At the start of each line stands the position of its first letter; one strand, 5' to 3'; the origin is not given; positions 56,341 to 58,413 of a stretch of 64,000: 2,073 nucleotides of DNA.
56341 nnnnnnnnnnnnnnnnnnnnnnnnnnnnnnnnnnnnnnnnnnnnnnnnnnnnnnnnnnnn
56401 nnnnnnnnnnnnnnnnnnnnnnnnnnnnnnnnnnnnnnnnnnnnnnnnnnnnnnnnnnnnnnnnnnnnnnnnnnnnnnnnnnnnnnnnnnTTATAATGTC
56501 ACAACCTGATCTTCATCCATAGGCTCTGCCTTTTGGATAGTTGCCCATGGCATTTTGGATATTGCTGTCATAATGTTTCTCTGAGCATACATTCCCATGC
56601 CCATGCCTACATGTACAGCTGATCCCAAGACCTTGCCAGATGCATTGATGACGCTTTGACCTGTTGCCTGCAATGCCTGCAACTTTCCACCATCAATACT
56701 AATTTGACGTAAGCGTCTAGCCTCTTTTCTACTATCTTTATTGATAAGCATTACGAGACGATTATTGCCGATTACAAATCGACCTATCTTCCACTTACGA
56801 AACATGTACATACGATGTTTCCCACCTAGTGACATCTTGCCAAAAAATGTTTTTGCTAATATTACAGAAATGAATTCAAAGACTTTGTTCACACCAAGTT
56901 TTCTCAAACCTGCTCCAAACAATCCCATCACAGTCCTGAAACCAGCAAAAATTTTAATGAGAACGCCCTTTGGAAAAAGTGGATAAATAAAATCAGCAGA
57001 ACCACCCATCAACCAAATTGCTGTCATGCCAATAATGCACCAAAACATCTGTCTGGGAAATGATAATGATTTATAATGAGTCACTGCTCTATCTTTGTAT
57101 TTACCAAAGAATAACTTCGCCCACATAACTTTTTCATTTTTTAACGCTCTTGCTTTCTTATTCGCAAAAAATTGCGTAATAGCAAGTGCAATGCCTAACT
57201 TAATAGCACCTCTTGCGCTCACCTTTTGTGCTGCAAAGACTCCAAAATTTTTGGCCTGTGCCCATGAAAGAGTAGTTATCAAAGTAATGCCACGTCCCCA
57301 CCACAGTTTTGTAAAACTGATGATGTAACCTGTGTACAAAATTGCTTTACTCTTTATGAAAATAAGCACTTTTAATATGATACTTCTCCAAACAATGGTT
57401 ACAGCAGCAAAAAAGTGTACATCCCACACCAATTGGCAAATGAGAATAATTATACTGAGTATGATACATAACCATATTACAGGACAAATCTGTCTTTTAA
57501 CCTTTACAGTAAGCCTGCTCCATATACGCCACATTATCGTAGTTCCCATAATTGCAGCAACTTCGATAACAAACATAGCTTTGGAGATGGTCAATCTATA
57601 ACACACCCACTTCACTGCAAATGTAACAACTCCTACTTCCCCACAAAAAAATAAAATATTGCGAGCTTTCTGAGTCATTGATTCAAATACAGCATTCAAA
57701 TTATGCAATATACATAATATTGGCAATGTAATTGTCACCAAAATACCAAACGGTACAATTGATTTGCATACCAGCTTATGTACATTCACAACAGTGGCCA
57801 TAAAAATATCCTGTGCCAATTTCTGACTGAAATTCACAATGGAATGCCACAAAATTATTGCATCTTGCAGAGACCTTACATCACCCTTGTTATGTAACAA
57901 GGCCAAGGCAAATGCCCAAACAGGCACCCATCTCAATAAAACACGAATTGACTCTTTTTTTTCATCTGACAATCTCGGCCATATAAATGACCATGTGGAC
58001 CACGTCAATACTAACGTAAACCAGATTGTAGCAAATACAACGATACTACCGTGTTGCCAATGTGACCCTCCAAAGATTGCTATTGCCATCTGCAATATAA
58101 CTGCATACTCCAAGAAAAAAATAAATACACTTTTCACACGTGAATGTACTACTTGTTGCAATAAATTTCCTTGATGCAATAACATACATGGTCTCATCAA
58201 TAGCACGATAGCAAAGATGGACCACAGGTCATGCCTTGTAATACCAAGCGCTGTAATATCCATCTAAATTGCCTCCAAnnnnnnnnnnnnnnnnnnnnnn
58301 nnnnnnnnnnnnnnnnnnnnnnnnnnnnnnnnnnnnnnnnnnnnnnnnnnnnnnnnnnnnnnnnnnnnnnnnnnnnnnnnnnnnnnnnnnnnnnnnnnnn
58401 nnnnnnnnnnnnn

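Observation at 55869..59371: Tightly coupled membrane operon with overlapping mini-ORFs (590-aa polytopic protein plus 96-, 174- and 98-aa partners, plus 32- and 46-aa hydrophobic peptides)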

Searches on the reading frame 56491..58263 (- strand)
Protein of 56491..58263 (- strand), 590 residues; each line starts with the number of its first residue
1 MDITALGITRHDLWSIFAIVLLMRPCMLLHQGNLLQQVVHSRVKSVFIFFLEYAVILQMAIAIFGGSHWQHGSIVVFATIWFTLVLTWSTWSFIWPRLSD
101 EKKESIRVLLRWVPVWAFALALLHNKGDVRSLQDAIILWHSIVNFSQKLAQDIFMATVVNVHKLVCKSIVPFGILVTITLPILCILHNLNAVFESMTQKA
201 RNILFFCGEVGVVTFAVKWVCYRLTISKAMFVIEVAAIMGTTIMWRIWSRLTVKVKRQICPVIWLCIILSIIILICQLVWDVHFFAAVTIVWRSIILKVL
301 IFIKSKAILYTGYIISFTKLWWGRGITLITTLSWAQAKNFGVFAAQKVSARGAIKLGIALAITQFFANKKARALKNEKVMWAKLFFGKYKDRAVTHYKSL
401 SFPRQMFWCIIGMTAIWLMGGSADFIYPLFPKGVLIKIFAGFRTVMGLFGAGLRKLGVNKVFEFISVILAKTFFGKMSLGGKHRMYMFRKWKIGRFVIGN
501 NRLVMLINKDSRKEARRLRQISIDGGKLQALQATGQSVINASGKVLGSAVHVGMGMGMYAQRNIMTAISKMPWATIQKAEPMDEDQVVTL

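Call 6: search_protein_families(library=pfam, proteins=[window:56491-58263:-], max_evalue=1)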
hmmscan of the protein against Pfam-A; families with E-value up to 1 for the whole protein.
window:56491-58263:- (590 aa): 0 families

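Call 7: search_protein_families(library=ncbifam, proteins=[window:56491-58263:-], max_evalue=1)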
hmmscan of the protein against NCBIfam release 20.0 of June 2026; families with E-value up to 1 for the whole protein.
window:56491-58263:- (590 aa): 0 families

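Call 8: find_homologous_proteins(query=window:56491-58263:-)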
Query window:56491-58263:- (590 aa): 2 proteins with E <= 0.001 among 8000 candidates.
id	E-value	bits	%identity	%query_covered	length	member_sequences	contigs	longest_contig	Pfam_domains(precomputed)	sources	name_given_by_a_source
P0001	0.0e+0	1250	100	96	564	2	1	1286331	-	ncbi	ncbi:MAG: hypothetical protein ACKUBY_05915 [Candidatus Moraniibacteriota bacterium]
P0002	0.0e+0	1113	82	100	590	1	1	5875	-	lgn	-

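Call 9: search_solved_structures(query=window:56491-58263:-, max_evalue=10)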
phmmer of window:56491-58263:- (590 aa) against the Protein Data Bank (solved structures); distinct sequences matched with E-value up to 10: 2.
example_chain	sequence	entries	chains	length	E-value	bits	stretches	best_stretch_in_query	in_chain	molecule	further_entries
9h10_A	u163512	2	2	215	0.07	14.9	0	224-261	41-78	[(sulfaNHC)Au].TRP_18 | Tandem-repeat protein (TRP)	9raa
9jbq_A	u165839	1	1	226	1.8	10.3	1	307-347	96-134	Heavy chain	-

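Call 11: find_encoding_contigs(protein=P0002, flank=10000)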
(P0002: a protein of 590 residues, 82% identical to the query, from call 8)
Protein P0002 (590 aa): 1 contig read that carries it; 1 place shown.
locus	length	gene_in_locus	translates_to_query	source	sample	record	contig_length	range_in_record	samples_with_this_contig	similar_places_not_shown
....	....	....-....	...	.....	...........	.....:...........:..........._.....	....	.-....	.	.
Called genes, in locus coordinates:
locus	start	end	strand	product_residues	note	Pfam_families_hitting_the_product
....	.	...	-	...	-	?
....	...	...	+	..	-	-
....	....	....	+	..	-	-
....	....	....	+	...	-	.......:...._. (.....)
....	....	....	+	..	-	-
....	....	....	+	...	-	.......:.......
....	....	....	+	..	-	-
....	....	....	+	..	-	-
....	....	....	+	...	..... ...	-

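Call 12: find_encoding_contigs(protein=P0001, flank=10000)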
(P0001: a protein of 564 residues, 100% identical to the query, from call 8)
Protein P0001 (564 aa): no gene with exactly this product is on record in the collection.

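Call 20: search_protein_representatives(protein=window:56491-58263:-)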
Query: 590 residues. Proteins with E-value up to 0.001 (for the whole library): 12; up to 1e-10: 11; up to 1e-30: 4. The best 12 are listed.
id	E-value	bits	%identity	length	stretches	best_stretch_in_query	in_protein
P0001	0.0e+00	1250.4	100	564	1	27-590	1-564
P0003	6.0e-91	322.3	34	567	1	8-551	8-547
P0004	1.9e-52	195.1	30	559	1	1-541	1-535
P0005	5.5e-33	130.9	29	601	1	1-527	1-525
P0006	7.5e-30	120.5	25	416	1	188-550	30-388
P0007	1.1e-26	110.1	41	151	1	55-206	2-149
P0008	9.3e-23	97.1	31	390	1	203-521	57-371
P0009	1.6e-20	89.7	26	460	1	186-537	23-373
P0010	7.0e-20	87.6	26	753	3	198-562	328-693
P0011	5.5e-13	64.9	26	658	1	10-547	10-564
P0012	1.3e-11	60.3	28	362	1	177-523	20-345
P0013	2.0e-10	56.4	25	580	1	1-527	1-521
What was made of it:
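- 56491..58263 (-): 'Big': 590-aa polytopic protein, about 11-13 hydrophobic helices, two long basic cytoplasmic regions, net charge +47, Trp 3.9%, internal duplication of residues ~45-110 and ~202-263. 12 representatives among 1.84 billion proteins (call 20).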

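Call 24: find_homologous_proteins(query=A1, max_evalue=0.001)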
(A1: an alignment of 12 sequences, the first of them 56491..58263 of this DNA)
Query A1 (12 sequences) (590 aa, profile of the alignment): 2 proteins with E <= 0.001 among 8000 candidates.
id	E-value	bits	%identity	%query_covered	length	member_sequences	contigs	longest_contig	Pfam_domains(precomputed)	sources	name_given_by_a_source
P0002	1.4e-222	759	82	100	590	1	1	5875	-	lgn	-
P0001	1.2e-208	713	100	96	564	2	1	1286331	-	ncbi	ncbi:MAG: hypothetical protein ACKUBY_05915 [Candidatus Moraniibacteriota bacterium]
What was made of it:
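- Tried and rejected: Repeating it with a profile returned the same two, so that search was wasted (calls 8, 24).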

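Call 25: find_encoding_contigs(protein=P0003, flank=10000)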
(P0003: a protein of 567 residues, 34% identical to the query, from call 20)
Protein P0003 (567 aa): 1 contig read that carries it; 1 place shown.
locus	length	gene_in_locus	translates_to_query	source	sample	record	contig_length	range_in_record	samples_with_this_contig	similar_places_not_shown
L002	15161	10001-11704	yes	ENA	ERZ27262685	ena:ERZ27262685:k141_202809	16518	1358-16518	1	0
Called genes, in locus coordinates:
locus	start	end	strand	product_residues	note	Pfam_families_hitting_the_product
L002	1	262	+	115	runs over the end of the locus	-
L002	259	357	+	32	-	-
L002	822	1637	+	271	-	-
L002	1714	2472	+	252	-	-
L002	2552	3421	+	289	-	PF13672:PP2C_2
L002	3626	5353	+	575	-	PF00069:Pkinase (weak)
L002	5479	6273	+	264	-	-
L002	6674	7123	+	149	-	-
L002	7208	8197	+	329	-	-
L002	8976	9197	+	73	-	-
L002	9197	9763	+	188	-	-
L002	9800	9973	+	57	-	-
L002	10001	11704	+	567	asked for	-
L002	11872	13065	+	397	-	-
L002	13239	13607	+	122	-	-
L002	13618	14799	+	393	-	PF07885:Ion_trans_2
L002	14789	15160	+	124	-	?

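Call 26: find_encoding_contigs(protein=P0004, flank=10000)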
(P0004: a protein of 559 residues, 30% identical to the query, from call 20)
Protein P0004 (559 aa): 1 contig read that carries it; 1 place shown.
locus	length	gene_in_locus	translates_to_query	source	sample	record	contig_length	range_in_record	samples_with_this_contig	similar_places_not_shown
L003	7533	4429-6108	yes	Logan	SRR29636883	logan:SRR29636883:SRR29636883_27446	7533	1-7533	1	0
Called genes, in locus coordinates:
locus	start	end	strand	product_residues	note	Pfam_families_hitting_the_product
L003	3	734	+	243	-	?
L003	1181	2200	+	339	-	PF16868:NMT1_3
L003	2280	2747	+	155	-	-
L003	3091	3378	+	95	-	-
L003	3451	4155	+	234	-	-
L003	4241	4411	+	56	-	-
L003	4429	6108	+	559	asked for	-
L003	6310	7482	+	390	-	PF01594:AI-2E_transport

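Call 27: find_encoding_contigs(protein=P0005, flank=10000)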
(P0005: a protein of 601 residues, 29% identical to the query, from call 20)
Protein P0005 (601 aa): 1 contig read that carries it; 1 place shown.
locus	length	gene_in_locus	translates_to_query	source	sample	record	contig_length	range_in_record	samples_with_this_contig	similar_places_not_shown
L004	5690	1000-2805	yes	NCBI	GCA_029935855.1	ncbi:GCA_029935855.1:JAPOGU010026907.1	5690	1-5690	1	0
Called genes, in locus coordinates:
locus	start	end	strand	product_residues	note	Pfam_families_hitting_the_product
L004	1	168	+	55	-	?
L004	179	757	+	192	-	-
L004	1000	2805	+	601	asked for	-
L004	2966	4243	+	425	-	-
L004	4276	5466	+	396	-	PF01594:AI-2E_transport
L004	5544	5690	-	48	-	?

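Call 28: find_encoding_contigs(protein=P0011, flank=10000)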
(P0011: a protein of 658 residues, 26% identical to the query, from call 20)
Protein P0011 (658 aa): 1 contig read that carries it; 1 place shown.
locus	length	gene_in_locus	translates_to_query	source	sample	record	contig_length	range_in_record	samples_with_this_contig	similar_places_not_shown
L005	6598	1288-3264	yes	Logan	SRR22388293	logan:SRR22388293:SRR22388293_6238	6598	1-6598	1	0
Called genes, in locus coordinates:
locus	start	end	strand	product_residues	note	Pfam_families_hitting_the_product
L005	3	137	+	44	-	?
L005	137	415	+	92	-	-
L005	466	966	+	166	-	PF20134:DUF6524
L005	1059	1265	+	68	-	-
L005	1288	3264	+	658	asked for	-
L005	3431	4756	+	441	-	-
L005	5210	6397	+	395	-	PF01594:AI-2E_transport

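Call 29: find_encoding_contigs(protein=P0009, flank=10000)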
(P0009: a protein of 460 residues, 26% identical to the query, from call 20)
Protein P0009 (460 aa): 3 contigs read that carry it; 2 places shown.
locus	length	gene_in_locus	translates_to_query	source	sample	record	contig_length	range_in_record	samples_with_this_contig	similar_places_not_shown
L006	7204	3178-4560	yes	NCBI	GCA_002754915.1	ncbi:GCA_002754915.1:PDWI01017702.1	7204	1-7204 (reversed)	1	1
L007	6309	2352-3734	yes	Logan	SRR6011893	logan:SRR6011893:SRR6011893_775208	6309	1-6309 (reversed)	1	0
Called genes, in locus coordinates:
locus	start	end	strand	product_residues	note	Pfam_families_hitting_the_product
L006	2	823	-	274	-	?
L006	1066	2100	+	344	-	-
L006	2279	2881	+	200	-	-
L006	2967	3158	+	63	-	-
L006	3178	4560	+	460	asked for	-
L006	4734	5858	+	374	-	PF07885:Ion_trans_2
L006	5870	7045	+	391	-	PF01594:AI-2E_transport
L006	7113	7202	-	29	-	?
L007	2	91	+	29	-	?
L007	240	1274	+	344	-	-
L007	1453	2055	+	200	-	-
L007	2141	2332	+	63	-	-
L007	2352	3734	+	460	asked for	-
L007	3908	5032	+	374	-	PF07885:Ion_trans_2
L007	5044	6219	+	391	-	PF01594:AI-2E_transport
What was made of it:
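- The s64 and Big genes are 15-25 nt apart in the loci listed (calls 25-29).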

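Call 32: find_related_loci(query=A2, collection=genome_contigs, flank=8000)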
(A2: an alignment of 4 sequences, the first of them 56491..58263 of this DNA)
Query A2 (590 aa) in genome_contigs; peptide patterns used: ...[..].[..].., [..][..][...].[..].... (x = any residue, [..] = any of these).
25 stretches matched a pattern, but none encodes a relative of the query by tblastn (E <= 1e-3).

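Call 33: find_related_loci(query=A2, collection=metagenome_contigs, flank=10000)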
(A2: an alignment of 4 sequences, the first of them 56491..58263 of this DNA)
Query A2 (590 aa) in metagenome_contigs; peptide patterns used: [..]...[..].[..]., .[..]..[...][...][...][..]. (x = any residue, [..] = any of these).
597 stretches matched a pattern, but none encodes a relative of the query by tblastn (E <= 1e-3).

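Call 42: search_protein_families(library=pfam, proteins=[L002:9197-9763:+, L003:3451-4155:+, L004:179-757:+, L006:2279-2881:+, L005:466-966:+, L002:7208-8197:+, L006:1066-2100:+, L004:2966-4243:+, L005:3431-4756:+, L003:2280-2747:+], max_evalue=0.1)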
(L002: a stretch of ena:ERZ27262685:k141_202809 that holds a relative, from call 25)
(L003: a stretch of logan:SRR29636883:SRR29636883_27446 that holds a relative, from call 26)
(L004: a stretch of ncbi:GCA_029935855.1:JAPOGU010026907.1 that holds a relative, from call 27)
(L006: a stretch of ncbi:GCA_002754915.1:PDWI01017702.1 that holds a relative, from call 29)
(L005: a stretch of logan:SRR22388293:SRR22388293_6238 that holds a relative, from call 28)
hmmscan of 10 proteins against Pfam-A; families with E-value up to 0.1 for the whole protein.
L002:9197-9763:+ (188 aa): 1 family
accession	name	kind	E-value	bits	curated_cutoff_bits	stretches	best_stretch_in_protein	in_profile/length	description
PF08076.16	TetM_leader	-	0.00065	19.9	25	1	35-51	4-20/28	Tetracycline resistance determinant leader peptide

L003:3451-4155:+ (234 aa): 0 families

L004:179-757:+ (192 aa): 1 family
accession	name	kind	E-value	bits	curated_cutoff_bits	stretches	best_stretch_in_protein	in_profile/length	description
PF04172.21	LrgB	-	0.056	13.3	25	0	34-88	48-102/214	LrgB-like family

L006:2279-2881:+ (200 aa): 2 families
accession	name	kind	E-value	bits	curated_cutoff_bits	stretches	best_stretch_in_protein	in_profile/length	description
PF20134.4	DUF6524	-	1.7e-05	25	27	1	50-159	7-103/131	Family of unknown function (DUF6524)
PF07331.16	TctB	-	0.078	13.6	29.1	1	92-144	84-132/137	Tripartite tricarboxylate transporter TctB family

L005:466-966:+ (166 aa): 1 family
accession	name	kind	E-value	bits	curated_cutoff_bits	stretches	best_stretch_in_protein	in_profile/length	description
PF20134.4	DUF6524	-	3.1e-25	88.9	27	1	39-164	3-130/131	Family of unknown function (DUF6524)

L002:7208-8197:+ (329 aa): 0 families

L006:1066-2100:+ (344 aa): 0 families

L004:2966-4243:+ (425 aa): 6 families
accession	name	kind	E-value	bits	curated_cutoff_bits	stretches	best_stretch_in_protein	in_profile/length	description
PF14584.11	DUF4446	-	0.0035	17.8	27.4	1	42-114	5-74/150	Protein of unknown function (DUF4446)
PF00335.26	Tetraspanin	-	0.024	14.7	32.1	1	28-143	71-163/225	Tetraspanin family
PF18150.6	DUF5600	-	0.056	14.6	26.6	0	85-145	15-71/107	Domain of unknown function (DUF5600)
PF10393.14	Matrilin_ccoil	-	0.067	13.4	26.3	0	91-113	21-43/45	Trimeric coiled-coil oligomerisation domain of matrilin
PF14802.11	TMEM192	-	0.09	12.3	25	0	42-110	159-235/236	TMEM192 family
PF16591.11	HBM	-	0.093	12.6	29.8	0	190-295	14-120/254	Helical bimodular sensor domain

L005:3431-4756:+ (441 aa): 6 families
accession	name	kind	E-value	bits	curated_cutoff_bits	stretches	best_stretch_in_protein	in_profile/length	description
PF00170.26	bZIP_1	-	0.002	18.6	27.6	1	100-136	26-62/64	bZIP transcription factor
PF11932.13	DUF3450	-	0.0044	16.8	32.6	1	82-149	19-86/241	Protein of unknown function (DUF3450)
PF24319.2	DUF7491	-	0.011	16.4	30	1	84-150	19-85/90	Coiled-coil region of unknown function (DUF7491)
PF17192.9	MukF_M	-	0.023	14.9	25.2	1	92-157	67-133/161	MukF middle domain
PF04057.18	Rep-A_N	-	0.048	14.1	26.7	0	319-350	64-94/101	Replication factor-A protein 1, N-terminal domain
PF18152.6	DAHP_snth_FXD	-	0.078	13.2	27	0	197-227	9-39/67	DAHP synthase ferredoxin-like domain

L003:2280-2747:+ (155 aa): 0 families

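Call 43: predict_structure(alignment_id=A1)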
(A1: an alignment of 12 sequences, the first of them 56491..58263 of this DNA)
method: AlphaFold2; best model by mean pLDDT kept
length: 590 residues; sequences in the alignment: 12
mean_pLDDT: 55.6   pTM: 0.29
mean pLDDT of the five models: 55.6, 50.9, 48.7, 48.7, 46.2
residues with pLDDT >= 90: 0; 70-90: 54; 50-70: 339; < 50: 197
segments of 3 or more residues with pLDDT < 50: 1-41, 168-177, 179-188, 363-366, 421-428, 452-467, 469-477, 493-509, 534-590
pLDDT, mean of each block of 10 residues (from residue 1): 34 40 39 42 54 56 53 61 72 76 70 66 65 63 66 58 49 48 46 57 66 66 56 73 77 74 68 65 63 65 65 67 64 56 52 49 48 52 56 66 65 58 48 57 53 46 48 48 56 45 43 60 60 49 34 32 41 41 36
secondary structure, 60 per line:
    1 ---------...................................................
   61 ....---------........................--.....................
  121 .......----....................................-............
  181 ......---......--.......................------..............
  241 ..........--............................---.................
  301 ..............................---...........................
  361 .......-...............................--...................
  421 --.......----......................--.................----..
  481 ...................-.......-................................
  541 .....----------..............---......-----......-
elements in order: H10-64 H74-97 H100-127 H132-167 H169-186 H190-195 H198-220 H227-250 H253-280 H284-330 H334-367 H369-399 H402-420 H423-429 H434-455 H458-474 H479-499 H501-507 H509-545 H556-569 H573-578 H584-589

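Call 44: search_solved_structures(query=A1, max_evalue=10)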
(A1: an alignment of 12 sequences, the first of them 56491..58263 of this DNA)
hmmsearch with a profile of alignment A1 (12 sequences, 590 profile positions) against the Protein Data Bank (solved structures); distinct sequences matched with E-value up to 10: 1.
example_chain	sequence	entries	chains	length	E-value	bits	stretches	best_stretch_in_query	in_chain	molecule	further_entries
7r81_I1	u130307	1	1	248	8.9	8.3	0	499-534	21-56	60S ribosomal protein L7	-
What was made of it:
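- On TRAP transporter, TAXI subfamily: No PDB sequence hit with the family profile (call 44).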

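Call 45: search_protein_families(library=pfam, alignment_id=A1, max_evalue=1)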
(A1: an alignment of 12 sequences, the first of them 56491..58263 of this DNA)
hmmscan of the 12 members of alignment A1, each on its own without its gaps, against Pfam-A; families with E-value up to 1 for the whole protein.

A. member 1, window:56491-58263:- (590 aa): 0 families

B. families by the number of members that match (of 12 scanned): 3 families
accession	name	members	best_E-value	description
PF20040.4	DUF6442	1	0.013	Family of unknown function (DUF6442)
PF19066.5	P9_TM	1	0.026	Minor capsid protein P9 transmembrane helices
PF03303.18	WTF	1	0.77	WTF protein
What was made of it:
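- No homology to any known membrane-shaping family (calls 6, 45).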
